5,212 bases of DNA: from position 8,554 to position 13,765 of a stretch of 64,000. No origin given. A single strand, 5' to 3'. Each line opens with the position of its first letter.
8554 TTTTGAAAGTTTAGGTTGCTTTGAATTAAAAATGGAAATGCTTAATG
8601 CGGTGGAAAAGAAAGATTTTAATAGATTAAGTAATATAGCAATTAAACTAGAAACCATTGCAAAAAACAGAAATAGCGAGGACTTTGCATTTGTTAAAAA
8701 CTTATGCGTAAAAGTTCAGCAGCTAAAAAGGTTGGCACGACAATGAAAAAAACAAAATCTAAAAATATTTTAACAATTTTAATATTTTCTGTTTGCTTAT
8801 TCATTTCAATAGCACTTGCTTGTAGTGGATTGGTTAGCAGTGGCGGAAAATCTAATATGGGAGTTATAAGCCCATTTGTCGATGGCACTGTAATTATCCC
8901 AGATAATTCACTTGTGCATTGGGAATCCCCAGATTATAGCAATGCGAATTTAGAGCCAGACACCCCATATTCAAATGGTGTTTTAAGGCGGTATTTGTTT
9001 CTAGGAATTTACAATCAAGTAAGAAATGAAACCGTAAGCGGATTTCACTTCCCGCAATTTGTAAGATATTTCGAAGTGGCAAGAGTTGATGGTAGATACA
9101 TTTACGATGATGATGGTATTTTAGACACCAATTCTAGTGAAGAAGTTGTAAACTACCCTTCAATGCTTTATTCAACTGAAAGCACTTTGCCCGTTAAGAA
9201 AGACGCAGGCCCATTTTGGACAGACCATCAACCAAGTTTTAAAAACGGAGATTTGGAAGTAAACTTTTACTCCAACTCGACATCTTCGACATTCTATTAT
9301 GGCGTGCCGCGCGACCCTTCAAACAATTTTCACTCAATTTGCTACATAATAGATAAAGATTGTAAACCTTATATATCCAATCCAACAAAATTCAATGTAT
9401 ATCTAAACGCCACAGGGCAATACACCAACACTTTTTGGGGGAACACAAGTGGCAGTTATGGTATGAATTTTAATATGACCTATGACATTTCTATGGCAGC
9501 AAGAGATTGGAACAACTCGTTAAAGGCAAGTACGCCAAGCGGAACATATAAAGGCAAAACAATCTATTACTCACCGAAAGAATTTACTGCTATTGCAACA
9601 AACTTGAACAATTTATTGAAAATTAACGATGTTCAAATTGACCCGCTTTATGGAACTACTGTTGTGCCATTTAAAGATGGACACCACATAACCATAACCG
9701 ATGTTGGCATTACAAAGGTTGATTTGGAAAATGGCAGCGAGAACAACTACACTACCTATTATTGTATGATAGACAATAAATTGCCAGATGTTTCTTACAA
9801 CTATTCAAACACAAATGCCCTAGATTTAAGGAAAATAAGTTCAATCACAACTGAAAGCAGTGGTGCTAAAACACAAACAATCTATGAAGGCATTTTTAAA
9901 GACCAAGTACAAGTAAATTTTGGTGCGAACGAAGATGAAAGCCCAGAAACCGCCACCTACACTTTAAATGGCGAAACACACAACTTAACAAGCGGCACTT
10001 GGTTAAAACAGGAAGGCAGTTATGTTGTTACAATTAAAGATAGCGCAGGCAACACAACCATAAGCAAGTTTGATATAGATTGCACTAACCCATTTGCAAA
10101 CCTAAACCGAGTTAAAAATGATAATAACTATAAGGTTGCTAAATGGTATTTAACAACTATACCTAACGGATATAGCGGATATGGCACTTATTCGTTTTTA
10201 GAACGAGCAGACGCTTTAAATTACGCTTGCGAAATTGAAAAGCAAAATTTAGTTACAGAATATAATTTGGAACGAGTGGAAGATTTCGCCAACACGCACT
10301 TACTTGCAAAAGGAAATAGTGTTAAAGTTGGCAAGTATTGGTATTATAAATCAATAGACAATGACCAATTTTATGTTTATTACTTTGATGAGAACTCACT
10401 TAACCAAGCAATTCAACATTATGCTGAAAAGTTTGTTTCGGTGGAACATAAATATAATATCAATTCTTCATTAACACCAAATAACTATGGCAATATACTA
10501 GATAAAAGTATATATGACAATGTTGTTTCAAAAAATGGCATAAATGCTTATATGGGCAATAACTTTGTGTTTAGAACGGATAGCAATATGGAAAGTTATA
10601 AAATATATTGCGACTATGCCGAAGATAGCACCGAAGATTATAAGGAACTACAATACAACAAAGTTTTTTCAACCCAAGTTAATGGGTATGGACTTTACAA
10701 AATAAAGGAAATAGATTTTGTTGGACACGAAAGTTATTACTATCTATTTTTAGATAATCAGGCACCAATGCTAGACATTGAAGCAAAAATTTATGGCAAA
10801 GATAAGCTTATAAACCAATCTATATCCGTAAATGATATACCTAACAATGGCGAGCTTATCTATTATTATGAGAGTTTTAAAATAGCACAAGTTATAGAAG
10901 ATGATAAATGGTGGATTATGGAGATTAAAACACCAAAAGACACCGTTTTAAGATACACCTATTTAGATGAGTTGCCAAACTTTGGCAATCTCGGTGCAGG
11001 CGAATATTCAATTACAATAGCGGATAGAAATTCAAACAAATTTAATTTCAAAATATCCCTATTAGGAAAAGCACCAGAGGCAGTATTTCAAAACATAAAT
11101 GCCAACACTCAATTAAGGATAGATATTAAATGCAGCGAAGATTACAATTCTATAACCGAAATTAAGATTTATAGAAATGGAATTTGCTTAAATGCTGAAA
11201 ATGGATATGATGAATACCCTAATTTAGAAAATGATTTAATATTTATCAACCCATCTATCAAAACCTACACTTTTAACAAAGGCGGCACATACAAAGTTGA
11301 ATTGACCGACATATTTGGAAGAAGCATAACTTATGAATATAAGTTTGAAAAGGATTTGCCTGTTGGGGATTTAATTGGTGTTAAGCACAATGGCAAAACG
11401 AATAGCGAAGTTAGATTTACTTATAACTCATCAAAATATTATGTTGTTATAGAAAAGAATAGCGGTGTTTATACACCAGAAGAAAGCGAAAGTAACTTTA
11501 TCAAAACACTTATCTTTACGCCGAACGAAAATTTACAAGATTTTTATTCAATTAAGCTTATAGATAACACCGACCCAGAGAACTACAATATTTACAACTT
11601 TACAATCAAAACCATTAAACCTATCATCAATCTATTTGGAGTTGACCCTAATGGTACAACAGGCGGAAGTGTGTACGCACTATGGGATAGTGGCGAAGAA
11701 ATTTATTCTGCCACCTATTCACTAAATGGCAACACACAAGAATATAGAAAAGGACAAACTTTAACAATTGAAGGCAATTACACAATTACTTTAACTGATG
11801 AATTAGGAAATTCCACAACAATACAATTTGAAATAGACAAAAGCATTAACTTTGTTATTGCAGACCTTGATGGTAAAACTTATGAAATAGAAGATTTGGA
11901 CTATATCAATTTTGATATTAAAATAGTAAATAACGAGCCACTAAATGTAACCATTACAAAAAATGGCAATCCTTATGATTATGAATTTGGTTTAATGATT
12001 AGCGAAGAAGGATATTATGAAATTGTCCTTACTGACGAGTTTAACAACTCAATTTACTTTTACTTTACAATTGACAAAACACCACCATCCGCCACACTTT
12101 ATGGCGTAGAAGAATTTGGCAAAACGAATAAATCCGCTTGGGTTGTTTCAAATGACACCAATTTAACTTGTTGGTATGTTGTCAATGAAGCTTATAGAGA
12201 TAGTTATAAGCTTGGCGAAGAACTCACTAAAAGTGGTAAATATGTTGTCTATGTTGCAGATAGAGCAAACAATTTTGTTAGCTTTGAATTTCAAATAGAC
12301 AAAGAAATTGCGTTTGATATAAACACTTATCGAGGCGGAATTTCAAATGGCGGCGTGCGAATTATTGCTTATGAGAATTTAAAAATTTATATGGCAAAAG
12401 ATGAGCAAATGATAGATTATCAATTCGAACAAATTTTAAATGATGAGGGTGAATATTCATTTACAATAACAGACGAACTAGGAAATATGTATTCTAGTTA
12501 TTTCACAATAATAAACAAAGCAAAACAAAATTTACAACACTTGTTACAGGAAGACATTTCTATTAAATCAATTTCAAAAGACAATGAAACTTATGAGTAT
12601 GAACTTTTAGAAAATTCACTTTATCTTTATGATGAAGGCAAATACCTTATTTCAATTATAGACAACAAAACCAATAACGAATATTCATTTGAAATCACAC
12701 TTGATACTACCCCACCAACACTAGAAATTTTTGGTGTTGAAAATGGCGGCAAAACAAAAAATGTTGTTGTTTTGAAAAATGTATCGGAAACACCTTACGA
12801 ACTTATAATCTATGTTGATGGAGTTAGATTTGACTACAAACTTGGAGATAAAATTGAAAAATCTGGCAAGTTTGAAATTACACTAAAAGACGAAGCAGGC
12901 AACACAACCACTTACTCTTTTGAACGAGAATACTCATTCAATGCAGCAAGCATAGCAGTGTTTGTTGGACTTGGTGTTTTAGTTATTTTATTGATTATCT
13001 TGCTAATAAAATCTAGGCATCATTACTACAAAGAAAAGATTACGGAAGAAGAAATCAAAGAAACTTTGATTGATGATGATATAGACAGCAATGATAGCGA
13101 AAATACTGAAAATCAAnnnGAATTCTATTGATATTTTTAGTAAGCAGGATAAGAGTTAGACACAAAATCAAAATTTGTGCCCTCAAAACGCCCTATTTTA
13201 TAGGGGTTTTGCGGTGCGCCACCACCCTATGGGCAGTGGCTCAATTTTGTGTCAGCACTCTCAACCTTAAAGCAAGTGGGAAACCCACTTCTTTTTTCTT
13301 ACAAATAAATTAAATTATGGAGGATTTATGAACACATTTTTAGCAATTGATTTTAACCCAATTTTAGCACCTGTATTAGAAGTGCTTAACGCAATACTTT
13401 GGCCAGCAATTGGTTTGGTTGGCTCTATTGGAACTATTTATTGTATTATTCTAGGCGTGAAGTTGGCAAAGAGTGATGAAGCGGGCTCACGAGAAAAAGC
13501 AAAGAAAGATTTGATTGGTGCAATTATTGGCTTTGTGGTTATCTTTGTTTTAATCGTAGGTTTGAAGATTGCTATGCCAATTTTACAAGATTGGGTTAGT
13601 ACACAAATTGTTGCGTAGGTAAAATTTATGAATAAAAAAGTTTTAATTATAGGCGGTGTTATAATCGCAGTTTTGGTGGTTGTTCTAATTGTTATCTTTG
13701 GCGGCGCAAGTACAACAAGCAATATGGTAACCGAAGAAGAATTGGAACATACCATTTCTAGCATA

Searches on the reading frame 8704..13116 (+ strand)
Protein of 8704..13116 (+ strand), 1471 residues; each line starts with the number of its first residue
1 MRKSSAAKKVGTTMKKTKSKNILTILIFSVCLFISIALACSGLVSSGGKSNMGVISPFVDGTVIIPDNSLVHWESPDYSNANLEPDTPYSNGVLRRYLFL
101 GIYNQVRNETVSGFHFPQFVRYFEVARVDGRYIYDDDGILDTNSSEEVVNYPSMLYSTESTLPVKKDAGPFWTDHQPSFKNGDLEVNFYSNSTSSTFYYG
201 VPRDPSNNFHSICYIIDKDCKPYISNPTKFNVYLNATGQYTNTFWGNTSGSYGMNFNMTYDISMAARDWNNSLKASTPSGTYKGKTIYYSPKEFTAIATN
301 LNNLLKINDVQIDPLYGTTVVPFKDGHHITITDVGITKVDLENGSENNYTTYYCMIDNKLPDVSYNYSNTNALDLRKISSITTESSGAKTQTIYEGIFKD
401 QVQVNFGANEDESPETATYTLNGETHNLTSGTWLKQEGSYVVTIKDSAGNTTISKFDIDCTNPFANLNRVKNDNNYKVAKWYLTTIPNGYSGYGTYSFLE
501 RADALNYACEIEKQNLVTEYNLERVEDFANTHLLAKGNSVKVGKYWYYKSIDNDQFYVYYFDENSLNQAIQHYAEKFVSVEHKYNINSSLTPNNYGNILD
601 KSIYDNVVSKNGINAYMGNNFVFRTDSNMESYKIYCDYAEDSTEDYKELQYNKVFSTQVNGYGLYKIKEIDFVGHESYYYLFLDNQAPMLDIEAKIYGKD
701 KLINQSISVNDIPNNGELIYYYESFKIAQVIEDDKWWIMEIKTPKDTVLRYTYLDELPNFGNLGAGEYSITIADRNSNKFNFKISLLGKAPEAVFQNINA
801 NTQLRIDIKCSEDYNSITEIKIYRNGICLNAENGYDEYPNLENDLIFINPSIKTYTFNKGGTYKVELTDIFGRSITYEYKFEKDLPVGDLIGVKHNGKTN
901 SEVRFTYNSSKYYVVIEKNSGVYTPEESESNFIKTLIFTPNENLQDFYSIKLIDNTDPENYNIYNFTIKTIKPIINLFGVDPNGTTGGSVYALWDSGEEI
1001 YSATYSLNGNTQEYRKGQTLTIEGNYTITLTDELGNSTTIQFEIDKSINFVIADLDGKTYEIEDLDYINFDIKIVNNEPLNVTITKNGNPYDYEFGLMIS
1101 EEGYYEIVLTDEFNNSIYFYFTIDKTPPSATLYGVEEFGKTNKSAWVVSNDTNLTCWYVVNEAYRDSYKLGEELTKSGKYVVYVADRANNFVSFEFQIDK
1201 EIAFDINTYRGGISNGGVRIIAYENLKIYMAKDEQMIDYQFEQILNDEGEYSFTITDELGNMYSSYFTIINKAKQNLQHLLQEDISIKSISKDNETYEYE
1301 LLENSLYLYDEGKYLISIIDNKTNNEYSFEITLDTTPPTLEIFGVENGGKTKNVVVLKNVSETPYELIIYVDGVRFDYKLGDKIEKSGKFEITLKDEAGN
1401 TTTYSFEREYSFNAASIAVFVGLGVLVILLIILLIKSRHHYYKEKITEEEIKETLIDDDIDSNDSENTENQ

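Call 84: search_protein_families(library=pfam, proteins=[window:8704-13116:+], max_evalue=0.0001)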
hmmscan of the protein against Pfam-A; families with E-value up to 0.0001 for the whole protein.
window:8704-13116:+ (1471 aa): 2 families
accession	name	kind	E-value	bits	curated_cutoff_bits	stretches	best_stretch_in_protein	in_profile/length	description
PF06832.18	BiPBP_C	-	4.1e-05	23.8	26.8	0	1022-1042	70-90/90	Penicillin-Binding Protein C-terminus Family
PF13750.12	Big_3_3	-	8.6e-05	22.7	27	0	1311-1358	14-63/157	Bacterial Ig-like domain (group 3)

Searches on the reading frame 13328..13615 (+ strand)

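Call 84: search_protein_families(library=pfam, proteins=[window:13328-13615:+], max_evalue=0.0001)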
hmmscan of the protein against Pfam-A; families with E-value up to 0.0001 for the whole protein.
window:13328-13615:+ (96 aa): 1 family
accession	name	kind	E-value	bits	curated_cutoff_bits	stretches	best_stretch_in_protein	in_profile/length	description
PF18895.5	T4SS_pilin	-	4.8e-08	33.4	26.6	1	18-74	7-63/71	Type IV secretion system pilin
